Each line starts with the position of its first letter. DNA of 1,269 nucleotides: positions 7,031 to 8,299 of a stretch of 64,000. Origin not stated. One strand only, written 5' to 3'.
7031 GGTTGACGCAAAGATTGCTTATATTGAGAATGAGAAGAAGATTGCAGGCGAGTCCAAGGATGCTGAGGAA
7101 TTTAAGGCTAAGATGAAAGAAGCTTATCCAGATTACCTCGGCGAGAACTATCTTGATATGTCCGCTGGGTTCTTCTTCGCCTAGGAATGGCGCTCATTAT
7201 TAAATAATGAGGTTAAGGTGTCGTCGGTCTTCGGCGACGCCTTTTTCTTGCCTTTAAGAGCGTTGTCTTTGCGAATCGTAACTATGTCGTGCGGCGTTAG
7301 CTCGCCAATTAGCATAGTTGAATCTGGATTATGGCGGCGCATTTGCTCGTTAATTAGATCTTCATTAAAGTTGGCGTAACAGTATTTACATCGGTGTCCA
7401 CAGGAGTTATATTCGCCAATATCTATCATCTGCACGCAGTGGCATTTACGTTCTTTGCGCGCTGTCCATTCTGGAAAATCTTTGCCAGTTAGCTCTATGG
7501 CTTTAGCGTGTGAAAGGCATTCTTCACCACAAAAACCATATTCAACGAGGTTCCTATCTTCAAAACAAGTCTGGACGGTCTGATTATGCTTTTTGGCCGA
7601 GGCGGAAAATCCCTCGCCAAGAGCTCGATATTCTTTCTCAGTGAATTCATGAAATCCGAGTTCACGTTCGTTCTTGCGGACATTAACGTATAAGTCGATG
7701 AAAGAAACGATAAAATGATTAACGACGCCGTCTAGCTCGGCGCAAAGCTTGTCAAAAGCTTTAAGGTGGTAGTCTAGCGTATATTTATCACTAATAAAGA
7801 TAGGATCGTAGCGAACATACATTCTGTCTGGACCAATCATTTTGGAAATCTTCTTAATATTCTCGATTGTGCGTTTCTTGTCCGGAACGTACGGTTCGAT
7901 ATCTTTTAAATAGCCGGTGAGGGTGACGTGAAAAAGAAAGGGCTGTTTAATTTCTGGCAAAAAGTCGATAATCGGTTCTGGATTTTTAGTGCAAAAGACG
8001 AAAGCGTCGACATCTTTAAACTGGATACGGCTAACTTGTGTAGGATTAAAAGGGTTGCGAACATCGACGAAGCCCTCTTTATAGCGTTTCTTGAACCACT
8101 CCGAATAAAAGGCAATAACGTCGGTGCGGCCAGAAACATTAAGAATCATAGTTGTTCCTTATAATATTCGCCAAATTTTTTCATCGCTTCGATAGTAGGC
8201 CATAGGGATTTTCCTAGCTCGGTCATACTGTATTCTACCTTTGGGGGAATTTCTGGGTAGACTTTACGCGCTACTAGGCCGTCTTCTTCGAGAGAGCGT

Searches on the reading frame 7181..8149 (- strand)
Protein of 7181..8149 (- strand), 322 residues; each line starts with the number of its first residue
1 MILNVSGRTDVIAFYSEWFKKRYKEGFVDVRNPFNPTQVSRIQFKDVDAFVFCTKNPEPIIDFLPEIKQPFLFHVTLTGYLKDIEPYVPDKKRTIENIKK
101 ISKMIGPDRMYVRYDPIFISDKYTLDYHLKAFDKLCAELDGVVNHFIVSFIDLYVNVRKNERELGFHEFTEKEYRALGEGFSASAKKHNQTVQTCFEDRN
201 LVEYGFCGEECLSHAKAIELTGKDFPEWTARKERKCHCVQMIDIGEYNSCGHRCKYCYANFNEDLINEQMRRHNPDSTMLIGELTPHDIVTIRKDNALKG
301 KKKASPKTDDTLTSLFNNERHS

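Call 19: search_protein_families(library=pfam, proteins=[window:7181-8149:-], max_evalue=0.001)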
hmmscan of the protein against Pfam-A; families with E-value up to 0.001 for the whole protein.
window:7181-8149:- (322 aa): 1 family
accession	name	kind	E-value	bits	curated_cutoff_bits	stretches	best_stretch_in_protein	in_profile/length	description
PF08902.16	DUF1848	-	4.1e-86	289.5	30.5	1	2-259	1-262/262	Domain of unknown function (DUF1848)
